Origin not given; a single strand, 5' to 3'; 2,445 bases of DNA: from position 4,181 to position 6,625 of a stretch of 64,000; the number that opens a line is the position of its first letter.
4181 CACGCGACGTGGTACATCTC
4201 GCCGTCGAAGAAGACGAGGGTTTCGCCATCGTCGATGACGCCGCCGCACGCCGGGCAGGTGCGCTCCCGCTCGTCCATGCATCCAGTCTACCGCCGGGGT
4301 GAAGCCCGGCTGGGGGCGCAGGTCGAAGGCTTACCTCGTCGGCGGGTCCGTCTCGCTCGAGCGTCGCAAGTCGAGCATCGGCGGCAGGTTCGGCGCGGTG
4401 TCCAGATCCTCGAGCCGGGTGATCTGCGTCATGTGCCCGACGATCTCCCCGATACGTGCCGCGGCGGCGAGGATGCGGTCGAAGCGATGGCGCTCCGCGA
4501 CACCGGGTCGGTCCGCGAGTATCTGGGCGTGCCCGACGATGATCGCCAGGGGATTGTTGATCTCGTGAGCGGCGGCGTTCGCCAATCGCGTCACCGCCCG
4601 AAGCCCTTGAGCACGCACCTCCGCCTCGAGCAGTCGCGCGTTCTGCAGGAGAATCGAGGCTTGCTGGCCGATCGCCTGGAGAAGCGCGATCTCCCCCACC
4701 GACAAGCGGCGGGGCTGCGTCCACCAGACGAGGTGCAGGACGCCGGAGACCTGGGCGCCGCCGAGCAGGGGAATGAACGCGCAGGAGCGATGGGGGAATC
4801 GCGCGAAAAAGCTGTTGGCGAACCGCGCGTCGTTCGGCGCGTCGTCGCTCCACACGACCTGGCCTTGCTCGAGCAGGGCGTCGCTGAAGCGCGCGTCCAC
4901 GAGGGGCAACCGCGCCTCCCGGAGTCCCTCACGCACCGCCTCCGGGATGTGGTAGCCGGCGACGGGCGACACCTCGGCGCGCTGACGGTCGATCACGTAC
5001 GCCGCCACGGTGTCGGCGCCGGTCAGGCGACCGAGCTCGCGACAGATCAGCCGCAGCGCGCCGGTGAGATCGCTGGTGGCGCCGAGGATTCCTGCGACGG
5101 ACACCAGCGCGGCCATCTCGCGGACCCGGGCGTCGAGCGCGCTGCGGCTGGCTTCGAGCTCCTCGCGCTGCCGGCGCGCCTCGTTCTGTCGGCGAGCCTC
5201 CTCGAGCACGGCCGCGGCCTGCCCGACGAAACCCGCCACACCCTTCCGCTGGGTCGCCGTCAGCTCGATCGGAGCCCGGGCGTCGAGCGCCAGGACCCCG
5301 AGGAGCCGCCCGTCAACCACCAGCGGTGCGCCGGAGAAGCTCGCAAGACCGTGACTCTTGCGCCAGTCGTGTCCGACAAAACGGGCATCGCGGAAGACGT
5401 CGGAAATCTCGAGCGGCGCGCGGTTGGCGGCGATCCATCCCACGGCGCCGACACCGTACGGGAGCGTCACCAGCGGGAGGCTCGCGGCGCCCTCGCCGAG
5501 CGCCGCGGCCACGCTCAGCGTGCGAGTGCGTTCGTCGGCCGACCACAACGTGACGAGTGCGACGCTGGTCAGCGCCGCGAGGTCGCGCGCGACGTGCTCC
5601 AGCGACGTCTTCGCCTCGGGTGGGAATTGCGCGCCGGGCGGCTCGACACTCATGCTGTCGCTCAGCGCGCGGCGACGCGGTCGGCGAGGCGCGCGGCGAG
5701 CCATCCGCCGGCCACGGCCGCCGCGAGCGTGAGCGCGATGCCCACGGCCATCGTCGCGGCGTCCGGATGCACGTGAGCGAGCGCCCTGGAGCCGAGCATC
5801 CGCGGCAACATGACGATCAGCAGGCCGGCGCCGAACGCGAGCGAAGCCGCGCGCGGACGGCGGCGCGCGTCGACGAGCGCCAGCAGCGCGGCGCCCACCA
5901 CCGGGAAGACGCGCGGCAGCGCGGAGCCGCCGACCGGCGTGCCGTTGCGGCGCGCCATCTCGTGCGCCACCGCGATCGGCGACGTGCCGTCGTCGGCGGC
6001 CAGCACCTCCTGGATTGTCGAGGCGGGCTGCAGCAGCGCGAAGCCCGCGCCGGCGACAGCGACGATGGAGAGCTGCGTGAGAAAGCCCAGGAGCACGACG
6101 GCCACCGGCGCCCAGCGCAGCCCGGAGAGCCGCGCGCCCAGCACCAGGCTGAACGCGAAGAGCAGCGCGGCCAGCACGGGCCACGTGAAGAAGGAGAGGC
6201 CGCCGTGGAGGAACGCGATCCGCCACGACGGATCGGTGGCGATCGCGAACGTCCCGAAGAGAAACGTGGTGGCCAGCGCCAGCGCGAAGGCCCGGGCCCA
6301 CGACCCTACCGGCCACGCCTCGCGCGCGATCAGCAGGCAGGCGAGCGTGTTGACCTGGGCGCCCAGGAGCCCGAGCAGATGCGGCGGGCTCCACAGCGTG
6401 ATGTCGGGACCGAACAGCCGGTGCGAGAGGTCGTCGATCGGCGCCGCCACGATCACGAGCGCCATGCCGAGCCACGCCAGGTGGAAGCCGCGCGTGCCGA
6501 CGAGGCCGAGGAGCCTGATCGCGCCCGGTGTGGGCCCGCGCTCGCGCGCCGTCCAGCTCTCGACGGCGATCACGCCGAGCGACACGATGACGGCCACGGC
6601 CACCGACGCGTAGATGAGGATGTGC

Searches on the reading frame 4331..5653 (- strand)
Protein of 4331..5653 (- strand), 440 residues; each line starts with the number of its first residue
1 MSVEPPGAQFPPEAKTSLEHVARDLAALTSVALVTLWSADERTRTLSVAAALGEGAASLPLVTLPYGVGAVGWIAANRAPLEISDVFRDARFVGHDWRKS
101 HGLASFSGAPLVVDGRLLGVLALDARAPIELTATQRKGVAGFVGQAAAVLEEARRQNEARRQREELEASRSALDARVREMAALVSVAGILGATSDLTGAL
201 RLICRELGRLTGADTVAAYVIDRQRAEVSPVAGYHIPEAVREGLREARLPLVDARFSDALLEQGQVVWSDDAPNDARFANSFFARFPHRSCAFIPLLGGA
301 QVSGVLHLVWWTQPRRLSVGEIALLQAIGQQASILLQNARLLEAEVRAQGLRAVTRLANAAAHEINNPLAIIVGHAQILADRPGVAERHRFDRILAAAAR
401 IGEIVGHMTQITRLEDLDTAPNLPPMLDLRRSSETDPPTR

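Call 3: search_protein_families(library=pfam, proteins=[window:4331-5653:-], max_evalue=0.1)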
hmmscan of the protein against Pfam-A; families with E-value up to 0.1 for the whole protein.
window:4331-5653:- (440 aa): 4 families
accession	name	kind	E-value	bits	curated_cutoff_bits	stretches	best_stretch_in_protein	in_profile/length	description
PF01590.32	GAF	-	5.8e-26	92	22.4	2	195-335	1-132/133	GAF domain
PF13185.12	GAF_2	-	1.3e-24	87.4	28.6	2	194-337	2-136/136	GAF domain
PF13492.12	GAF_3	-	3.2e-16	60.3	27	2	203-338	9-129/129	GAF domain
PF00512.31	HisKA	-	7.3e-09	36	26.9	1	355-415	3-64/66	His Kinase A (phospho-acceptor) domain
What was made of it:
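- Checked: ORF 4331-5653(-) is GAF-GAF-HisKA, also without HATPase_c (call 3).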

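Call 58: search_protein_families(library=ncbifam, proteins=[window:4331-5653:-], max_evalue=0.01)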
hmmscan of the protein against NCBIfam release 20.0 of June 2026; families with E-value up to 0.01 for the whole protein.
window:4331-5653:- (440 aa): 15 families
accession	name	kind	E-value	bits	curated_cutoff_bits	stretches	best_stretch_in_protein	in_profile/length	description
NF038230.1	Regu_Geo_Pelo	equivalog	1.8e-07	29.4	1200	1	19-158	24-166/935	GPMC system transcriptional regulator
TIGR01817.1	nifA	equivalog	1.2e-06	27.6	528.85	1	16-196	22-205/534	nif-specific transcriptional activator NifA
NF041673.1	transregRamA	equivalog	1e-05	24.8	500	1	29-169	24-161/280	acetate metabolism transcriptional regulator RamA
NF007688.0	PRK10364.1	equivalog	1.1e-05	24.4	479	1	339-417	224-305/460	two-component system sensor histidine kinase ZraS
NF008312.0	PRK11100.1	equivalog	2.3e-05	23.4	356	1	349-417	251-320/477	two-component system sensor histidine kinase CreC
NF008283.0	PRK11061.1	equivalog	4e-05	22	583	1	16-164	20-168/748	phosphoenolpyruvate--protein phosphotransferase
NF008468.0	PRK11360.1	equivalog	6.6e-05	21.5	646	1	341-411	383-454/616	two-component system sensor histidine kinase AtoS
NF003451.0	PRK05022.1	equivalog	0.00016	20.6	476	1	108-182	117-191/512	nitric oxide reductase transcriptional regulator NorR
NF047466.1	hybrid_RR_LvrB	exception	0.00031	20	500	1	347-413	145-213/377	hybrid histidine kinase/response regulator LvrB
NF053867.1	SprKinKinDBac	equivalog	0.00038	19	775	1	335-387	267-319/500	sporulation kinase KinD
NF053781.1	cdiGMPphdstlr2612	equivalog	0.001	16.8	1600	1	182-344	276-436/1268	Tlr1612 family c-di-GMP phosphodiesterase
TIGR02966.1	phoR_proteo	equivalog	0.0029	16.7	334.2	1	358-418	119-181/333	phosphate regulon sensor histidine kinase PhoR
NF010411.0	PRK13837.1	equivalog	0.004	15.2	647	1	292-417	390-515/828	two-component system VirA-like sensor kinase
NF033792.0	ActS_PrrB_HisK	equivalog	0.0049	15.8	350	1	347-414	195-264/423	ActS/PrrB/RegB family redox-sensitive histidine kinase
NF010076.0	PRK13557.1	subfamily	0.0074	14.8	631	0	344-412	153-220/540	histidine kinase famiy protein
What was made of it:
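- Closest known: Canonical HisKA-type PAS sensor kinases with an HEI. Same: The best NCBIfam partial match is AtoS (call 58).
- Tried and rejected: NCBIfam and Pfam have no model covering the tail, and all NCBIfam hits are far below their cut-offs (calls 3, 58).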

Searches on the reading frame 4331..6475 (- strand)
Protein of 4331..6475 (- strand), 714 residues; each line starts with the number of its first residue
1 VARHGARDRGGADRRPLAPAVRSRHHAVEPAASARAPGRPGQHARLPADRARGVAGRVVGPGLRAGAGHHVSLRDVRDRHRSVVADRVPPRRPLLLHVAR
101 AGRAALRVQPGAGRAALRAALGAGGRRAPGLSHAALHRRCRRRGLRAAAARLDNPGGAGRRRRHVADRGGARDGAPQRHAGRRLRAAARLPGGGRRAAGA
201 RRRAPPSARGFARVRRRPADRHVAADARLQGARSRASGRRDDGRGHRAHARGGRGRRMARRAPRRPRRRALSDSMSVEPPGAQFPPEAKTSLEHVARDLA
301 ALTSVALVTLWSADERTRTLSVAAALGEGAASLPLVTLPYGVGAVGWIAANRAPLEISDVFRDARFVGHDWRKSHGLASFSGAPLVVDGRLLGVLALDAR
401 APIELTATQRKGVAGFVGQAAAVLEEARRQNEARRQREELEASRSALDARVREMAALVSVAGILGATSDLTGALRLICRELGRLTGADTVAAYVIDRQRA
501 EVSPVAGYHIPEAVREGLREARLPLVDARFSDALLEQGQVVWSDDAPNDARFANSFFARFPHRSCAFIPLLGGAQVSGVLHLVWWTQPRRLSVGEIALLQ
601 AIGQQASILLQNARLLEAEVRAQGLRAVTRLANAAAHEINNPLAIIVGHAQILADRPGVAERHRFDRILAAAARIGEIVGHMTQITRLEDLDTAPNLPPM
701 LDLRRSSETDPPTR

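Call 3: search_protein_families(library=pfam, proteins=[window:4331-6475:-], max_evalue=0.1)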
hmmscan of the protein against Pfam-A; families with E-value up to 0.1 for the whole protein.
window:4331-6475:- (714 aa): 4 families
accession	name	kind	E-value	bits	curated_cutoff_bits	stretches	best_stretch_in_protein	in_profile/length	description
PF01590.32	GAF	-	2.6e-25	89.9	22.4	2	469-609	1-132/133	GAF domain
PF13185.12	GAF_2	-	4.3e-24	85.7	28.6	2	468-611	2-136/136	GAF domain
PF13492.12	GAF_3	-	2e-15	57.8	27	2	477-612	9-129/129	GAF domain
PF00512.31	HisKA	-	1.4e-08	35.1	26.9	1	629-689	3-64/66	His Kinase A (phospho-acceptor) domain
